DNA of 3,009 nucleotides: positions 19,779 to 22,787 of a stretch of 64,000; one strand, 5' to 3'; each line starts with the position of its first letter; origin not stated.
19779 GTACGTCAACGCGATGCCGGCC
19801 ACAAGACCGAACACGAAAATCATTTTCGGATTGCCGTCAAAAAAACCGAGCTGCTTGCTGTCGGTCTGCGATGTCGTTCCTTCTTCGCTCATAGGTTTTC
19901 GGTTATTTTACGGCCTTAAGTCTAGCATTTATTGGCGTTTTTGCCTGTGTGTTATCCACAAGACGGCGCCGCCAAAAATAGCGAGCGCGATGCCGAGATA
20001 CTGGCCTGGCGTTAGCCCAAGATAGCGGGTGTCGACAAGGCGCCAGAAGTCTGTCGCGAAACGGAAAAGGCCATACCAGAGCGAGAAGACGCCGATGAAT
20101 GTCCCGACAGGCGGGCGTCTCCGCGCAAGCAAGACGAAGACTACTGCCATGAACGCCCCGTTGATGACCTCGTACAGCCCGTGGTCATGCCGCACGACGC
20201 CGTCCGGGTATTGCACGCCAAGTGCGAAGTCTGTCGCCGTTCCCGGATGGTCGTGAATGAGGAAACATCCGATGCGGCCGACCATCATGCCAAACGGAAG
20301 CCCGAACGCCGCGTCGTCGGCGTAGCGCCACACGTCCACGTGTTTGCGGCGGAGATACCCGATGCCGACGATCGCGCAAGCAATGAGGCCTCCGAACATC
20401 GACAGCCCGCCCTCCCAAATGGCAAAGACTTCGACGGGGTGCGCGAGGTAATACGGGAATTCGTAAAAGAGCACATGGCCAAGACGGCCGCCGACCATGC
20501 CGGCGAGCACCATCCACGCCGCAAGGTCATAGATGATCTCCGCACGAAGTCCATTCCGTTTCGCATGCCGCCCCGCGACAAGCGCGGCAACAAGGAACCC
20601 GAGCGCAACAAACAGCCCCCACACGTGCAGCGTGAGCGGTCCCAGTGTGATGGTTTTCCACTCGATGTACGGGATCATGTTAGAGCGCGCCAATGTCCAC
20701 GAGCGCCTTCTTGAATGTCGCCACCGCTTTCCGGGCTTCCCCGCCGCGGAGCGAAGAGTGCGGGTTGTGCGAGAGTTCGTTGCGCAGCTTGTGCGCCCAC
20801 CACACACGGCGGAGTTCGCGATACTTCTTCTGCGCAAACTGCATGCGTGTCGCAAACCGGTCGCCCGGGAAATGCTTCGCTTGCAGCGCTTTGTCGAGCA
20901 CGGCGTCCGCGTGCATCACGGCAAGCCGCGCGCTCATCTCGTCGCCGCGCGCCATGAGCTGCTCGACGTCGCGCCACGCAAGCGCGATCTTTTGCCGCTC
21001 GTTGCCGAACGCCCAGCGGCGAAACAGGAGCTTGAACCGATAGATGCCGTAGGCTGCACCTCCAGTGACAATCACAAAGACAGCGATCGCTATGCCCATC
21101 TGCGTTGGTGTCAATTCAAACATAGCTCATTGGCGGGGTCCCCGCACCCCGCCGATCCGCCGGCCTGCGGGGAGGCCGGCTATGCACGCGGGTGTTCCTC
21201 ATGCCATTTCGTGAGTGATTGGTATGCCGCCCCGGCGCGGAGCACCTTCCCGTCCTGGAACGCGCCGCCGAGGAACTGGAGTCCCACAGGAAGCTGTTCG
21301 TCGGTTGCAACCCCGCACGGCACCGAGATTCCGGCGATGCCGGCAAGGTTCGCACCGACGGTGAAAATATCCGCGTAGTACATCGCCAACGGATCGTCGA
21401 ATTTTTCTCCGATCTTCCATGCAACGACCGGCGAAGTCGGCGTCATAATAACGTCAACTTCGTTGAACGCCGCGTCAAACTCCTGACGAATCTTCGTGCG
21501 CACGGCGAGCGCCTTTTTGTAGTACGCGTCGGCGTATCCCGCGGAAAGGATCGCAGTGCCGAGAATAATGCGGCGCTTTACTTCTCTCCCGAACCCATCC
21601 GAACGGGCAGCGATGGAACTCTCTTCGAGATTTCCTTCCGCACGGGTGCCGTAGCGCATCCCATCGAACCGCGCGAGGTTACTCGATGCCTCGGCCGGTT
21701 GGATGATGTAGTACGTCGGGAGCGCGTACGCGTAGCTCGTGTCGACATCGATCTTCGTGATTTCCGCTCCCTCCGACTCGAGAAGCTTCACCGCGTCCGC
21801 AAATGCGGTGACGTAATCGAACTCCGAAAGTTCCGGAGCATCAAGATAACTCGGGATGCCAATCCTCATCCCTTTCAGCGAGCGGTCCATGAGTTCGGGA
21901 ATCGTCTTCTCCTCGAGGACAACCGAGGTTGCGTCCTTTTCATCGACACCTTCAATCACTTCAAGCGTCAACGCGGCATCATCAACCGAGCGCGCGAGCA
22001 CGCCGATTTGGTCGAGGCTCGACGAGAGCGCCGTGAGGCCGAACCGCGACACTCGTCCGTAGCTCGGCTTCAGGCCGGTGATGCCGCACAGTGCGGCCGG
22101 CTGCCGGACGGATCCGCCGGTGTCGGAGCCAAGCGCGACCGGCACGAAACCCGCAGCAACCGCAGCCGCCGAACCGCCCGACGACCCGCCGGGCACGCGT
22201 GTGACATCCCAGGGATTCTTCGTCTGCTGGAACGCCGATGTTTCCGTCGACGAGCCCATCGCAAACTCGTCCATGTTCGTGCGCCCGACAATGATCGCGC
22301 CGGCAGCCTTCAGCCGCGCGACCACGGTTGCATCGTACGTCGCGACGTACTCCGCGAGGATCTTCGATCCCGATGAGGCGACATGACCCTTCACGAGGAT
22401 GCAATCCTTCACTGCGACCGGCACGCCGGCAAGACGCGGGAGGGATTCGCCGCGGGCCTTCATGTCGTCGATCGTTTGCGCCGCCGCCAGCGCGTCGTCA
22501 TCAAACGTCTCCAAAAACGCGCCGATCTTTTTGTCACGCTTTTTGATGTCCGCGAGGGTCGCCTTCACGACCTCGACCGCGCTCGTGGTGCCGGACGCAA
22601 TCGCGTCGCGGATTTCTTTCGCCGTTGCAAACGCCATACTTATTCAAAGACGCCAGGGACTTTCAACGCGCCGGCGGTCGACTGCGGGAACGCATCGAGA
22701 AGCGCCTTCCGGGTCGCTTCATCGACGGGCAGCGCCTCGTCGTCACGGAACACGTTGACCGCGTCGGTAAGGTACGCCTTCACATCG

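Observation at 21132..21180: Intergenic copy of the family-2 modules (order A-B) between gatA and the lgt operon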

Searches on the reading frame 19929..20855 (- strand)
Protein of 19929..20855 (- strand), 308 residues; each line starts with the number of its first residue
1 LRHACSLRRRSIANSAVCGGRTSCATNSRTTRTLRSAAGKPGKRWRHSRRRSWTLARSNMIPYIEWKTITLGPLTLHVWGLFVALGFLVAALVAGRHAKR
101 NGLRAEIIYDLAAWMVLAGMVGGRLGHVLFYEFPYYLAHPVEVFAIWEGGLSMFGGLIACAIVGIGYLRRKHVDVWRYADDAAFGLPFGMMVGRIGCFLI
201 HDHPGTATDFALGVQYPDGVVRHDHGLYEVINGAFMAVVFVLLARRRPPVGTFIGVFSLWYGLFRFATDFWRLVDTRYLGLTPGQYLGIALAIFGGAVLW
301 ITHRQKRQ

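Call 69: search_protein_families(library=pfam, proteins=[window:19929-20855:-], max_evalue=0.001)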
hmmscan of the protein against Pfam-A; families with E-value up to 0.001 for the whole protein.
window:19929-20855:- (308 aa): 1 family
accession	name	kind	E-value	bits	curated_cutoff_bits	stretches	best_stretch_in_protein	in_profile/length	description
PF01790.23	LGT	-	7.9e-52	176.4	24.9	1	69-300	4-239/240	Prolipoprotein diacylglyceryl transferase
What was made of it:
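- Checked: The next gene, a 147-aa ORF at 20680-21123, starts 8 nt after A. lgt follows it (Pfam LGT, 176 bits, call 69).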

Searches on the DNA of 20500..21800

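Call 60: search_rna_families(source=window, start=20500, end=21800, threshold=evalue, max_evalue=1)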
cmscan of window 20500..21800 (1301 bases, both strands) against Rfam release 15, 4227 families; matches with E-value up to 1: 0.
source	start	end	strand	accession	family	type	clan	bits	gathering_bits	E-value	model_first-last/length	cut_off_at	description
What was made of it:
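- On Rfam RNA families: No match at E <= 1 in 20500-21800 (call 60).
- Tried and rejected: No match (call 60).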

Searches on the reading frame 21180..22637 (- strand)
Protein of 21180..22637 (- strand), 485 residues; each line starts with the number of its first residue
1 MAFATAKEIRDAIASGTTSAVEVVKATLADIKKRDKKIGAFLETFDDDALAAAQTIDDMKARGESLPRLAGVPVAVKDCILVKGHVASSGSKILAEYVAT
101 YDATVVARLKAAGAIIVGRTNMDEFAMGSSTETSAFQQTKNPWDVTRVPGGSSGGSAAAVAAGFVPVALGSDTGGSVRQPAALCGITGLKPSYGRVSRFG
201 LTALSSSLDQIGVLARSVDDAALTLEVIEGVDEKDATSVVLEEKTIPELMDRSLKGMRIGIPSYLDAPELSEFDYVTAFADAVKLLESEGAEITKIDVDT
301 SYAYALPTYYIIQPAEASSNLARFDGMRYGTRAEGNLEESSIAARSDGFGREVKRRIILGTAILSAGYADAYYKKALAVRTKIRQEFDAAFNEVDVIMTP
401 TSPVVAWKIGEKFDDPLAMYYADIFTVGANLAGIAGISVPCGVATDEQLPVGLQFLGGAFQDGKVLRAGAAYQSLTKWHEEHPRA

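Call 12: find_encoding_contigs(protein=window:21180-22637:-, flank=3000, max_places=6)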
Protein window:21180-22637:- (485 aa): no gene with exactly this product is on record in the collection.
